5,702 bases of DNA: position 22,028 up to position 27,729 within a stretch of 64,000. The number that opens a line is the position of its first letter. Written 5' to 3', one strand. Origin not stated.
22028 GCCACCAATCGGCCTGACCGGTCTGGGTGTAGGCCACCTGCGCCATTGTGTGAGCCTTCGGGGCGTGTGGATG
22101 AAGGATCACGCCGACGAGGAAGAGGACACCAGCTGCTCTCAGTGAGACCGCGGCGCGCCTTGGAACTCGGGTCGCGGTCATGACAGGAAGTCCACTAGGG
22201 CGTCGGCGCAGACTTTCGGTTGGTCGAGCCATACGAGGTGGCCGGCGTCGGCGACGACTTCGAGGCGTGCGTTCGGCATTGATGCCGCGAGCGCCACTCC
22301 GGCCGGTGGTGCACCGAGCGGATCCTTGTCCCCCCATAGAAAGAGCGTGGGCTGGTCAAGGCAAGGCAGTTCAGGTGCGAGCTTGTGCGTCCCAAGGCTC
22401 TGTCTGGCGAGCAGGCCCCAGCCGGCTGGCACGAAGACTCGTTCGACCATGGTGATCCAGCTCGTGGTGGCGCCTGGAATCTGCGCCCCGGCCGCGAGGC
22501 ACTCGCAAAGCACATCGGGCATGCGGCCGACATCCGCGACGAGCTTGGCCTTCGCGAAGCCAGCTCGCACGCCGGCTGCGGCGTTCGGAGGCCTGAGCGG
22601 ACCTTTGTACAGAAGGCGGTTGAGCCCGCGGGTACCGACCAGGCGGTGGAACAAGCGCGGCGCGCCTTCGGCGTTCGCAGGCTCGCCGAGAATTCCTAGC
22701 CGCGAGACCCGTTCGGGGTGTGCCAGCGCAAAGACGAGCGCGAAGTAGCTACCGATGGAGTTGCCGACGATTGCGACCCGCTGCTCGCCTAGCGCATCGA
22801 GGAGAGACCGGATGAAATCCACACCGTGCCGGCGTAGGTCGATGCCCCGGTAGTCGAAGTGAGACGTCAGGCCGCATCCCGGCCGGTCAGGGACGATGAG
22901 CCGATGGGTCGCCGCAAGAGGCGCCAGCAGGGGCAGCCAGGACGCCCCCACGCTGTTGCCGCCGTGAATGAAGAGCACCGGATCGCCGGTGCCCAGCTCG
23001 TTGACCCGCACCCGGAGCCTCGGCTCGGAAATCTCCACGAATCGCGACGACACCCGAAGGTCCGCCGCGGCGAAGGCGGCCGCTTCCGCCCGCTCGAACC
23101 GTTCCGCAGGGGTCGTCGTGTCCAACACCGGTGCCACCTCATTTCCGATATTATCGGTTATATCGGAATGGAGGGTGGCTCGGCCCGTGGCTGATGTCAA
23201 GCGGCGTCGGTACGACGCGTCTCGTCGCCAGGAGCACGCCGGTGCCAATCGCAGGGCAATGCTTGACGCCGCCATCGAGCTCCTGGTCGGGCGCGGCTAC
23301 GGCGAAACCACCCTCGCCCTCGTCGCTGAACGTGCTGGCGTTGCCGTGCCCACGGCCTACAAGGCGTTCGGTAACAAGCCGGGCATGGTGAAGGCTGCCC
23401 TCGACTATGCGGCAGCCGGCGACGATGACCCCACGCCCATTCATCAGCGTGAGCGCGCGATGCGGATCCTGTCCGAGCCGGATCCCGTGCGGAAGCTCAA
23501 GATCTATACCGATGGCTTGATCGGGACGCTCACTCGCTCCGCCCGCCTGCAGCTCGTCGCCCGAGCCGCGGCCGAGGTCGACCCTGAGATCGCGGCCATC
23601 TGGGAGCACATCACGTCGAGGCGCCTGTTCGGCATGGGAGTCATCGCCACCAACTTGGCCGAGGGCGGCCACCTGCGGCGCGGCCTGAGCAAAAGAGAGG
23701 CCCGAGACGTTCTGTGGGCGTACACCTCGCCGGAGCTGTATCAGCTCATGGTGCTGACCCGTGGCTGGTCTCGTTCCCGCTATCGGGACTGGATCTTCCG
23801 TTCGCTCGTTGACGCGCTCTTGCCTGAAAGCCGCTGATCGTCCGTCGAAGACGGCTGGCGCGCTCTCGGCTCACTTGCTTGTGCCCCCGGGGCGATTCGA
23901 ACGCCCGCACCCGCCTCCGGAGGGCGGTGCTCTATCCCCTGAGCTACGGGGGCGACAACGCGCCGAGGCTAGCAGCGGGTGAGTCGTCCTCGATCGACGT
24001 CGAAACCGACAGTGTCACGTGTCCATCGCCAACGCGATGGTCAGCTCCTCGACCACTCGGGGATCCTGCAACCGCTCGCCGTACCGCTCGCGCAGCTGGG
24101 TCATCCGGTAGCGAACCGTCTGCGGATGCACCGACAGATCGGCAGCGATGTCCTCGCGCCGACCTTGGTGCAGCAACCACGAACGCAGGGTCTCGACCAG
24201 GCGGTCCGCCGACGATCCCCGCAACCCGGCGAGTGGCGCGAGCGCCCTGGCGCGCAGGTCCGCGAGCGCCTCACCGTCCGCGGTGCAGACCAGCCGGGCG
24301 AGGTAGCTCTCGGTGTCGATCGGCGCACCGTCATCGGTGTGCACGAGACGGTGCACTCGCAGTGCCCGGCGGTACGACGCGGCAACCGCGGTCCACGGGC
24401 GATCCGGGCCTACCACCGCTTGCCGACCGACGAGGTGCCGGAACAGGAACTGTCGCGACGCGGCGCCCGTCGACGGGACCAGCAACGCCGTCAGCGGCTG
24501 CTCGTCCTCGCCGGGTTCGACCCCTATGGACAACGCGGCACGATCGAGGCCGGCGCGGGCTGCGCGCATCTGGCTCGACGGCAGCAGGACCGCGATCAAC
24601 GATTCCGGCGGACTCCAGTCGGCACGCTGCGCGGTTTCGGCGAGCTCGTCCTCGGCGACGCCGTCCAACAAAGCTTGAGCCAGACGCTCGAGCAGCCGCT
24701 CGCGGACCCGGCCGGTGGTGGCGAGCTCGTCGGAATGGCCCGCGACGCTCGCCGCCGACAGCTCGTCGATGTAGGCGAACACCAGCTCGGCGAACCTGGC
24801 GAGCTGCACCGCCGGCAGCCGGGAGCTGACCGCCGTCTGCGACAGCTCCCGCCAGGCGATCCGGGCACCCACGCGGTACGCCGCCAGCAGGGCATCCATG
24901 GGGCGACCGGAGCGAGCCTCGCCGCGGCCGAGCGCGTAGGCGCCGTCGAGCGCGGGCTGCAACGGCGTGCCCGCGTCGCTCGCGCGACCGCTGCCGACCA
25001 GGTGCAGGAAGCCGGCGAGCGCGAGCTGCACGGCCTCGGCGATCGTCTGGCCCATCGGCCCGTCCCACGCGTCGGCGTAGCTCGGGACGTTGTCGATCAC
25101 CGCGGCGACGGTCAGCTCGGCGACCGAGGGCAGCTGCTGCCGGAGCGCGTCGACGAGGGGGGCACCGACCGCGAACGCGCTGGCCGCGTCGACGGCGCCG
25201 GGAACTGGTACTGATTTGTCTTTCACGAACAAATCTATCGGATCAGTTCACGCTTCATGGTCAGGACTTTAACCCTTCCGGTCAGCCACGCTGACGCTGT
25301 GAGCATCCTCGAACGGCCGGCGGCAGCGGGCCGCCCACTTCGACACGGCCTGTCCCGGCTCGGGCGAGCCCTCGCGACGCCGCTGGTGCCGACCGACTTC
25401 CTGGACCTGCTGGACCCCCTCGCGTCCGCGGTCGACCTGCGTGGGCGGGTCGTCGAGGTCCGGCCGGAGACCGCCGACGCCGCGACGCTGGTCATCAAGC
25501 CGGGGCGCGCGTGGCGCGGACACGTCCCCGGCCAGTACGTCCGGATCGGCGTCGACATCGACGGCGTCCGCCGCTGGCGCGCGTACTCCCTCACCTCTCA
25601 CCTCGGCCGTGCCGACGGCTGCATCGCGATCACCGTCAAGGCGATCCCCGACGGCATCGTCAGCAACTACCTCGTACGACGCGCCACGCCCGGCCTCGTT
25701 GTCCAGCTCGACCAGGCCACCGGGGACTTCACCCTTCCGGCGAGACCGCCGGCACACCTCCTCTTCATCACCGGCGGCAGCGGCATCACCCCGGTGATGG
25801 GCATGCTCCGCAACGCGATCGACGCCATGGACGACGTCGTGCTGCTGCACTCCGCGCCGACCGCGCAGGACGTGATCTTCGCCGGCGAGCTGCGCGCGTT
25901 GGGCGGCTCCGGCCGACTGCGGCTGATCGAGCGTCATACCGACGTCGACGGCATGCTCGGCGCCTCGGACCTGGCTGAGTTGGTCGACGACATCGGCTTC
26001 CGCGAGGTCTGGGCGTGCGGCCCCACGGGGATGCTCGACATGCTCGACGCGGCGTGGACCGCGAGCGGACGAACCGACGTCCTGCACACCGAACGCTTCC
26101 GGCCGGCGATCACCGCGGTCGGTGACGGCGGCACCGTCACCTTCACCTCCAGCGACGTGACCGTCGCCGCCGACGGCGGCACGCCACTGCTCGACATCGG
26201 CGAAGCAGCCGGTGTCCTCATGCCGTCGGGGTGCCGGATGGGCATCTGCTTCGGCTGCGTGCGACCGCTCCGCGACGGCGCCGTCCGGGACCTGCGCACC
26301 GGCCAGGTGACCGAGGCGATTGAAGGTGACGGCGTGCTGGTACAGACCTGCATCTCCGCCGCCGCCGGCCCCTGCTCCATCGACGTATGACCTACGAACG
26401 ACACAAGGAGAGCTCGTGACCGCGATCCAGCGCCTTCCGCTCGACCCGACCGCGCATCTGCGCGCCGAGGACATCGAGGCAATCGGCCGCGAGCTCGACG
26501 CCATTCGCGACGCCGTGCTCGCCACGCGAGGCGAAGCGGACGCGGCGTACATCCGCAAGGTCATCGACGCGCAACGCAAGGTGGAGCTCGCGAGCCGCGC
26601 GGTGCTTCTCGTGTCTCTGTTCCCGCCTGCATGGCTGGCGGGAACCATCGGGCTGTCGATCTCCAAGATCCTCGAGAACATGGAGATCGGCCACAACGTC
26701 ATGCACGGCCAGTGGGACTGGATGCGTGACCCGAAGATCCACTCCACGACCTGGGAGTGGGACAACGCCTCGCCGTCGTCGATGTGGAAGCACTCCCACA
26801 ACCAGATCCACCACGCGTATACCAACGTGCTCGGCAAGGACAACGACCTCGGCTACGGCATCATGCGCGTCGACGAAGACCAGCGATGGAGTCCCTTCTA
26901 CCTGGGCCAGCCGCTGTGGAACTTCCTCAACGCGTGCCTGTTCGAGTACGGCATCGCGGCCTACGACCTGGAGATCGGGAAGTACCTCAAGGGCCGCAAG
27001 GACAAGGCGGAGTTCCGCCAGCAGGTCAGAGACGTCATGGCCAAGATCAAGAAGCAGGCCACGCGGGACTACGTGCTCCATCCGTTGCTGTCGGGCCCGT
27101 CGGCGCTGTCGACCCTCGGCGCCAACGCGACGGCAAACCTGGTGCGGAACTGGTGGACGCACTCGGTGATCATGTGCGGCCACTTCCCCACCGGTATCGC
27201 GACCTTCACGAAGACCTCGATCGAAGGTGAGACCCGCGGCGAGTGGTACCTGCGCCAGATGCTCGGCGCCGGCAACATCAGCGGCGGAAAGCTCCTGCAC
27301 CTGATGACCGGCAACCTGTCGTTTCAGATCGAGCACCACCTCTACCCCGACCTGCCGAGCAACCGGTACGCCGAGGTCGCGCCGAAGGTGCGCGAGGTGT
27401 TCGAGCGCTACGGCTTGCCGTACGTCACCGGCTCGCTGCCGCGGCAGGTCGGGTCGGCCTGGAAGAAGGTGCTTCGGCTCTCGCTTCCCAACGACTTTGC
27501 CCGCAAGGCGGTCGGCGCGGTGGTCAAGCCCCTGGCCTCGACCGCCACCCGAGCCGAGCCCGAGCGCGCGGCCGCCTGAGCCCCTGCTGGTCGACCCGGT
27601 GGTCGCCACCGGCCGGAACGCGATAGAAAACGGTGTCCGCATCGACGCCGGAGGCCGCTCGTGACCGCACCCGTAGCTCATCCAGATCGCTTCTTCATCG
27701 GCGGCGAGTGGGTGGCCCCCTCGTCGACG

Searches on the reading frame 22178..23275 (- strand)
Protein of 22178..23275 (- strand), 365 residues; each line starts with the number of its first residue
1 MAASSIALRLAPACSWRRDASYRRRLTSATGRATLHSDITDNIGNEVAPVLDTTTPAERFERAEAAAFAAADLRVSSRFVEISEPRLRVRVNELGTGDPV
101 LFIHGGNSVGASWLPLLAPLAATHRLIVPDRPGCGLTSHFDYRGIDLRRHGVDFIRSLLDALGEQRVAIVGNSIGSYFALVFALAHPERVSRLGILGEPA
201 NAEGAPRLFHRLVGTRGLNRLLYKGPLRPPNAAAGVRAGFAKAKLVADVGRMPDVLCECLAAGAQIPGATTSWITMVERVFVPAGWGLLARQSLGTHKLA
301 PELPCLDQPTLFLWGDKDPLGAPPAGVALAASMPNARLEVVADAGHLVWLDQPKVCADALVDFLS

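Call 55: search_protein_families(library=pfam, proteins=[window:22178-23275:-], max_evalue=0.0001)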
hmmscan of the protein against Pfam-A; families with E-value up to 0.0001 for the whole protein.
window:22178-23275:- (365 aa): 3 families
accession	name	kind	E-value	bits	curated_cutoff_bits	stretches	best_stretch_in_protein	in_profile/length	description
PF00561.26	Abhydrolase_1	-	1.9e-25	90.4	25.8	1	99-351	2-243/245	alpha/beta hydrolase fold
PF12697.13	Abhydrolase_6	-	5e-21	76.8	26.3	1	100-359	1-217/217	Alpha/beta hydrolase family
PF12146.15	Hydrolase_4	-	3.6e-05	23.6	27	0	154-201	65-111/239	Serine aminopeptidase, S33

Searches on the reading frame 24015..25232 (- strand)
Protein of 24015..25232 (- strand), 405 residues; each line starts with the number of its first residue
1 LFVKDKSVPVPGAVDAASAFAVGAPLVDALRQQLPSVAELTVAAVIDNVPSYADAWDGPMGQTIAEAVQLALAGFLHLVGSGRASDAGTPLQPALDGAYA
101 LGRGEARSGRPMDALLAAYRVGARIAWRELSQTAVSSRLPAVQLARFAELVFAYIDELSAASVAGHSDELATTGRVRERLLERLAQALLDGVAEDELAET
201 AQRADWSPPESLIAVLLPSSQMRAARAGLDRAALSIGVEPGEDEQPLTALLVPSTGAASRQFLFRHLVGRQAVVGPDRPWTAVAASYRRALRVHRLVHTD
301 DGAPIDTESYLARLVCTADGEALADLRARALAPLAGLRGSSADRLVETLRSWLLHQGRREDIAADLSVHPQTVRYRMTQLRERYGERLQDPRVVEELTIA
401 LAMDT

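Call 11: search_protein_families(library=pfam, proteins=[window:24015-25232:-], max_evalue=0.001)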
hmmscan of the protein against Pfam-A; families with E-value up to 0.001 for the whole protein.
window:24015-25232:- (405 aa): 1 family
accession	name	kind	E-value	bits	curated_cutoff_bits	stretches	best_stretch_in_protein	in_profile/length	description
PF13556.12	HTH_30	-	2.8e-15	56.3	27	1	345-402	1-58/59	PucR C-terminal helix-turn-helix domain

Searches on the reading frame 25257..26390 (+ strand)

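Call 11: search_protein_families(library=pfam, proteins=[window:25257-26390:+], max_evalue=0.001)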
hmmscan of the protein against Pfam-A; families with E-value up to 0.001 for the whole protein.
window:25257-26390:+ (377 aa): 3 families
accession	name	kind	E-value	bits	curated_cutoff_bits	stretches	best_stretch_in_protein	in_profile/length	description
PF00970.30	FAD_binding_6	-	3.8e-09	37.2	21.1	1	88-158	29-97/99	Oxidoreductase FAD-binding domain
PF00175.26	NAD_binding_1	-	1e-06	29.8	22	1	170-261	1-105/109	Oxidoreductase NAD-binding domain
PF00111.32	Fer2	-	3.8e-05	24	21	1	298-367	5-74/77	2Fe-2S iron-sulfur cluster binding domain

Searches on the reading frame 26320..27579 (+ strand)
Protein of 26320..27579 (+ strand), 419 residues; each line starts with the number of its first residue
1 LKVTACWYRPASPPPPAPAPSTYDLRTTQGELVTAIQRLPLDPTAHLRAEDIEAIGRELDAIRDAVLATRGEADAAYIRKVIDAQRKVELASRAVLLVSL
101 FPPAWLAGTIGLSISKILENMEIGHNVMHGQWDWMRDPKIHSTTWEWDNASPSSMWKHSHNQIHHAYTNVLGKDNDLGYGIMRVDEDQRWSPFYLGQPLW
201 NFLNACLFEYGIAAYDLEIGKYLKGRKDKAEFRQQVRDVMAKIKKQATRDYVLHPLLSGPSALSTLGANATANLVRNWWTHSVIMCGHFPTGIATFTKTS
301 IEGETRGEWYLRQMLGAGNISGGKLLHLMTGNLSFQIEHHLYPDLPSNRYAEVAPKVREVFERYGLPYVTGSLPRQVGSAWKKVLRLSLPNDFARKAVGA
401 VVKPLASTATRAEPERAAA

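Call 11: search_protein_families(library=pfam, proteins=[window:26320-27579:+], max_evalue=0.001)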
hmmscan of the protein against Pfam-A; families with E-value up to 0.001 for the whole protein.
window:26320-27579:+ (419 aa): 1 family
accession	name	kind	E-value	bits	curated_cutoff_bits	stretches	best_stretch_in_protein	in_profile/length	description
PF00487.30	FA_desaturase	-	2.3e-27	96.8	29.7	1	104-370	2-251/253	Fatty acid desaturase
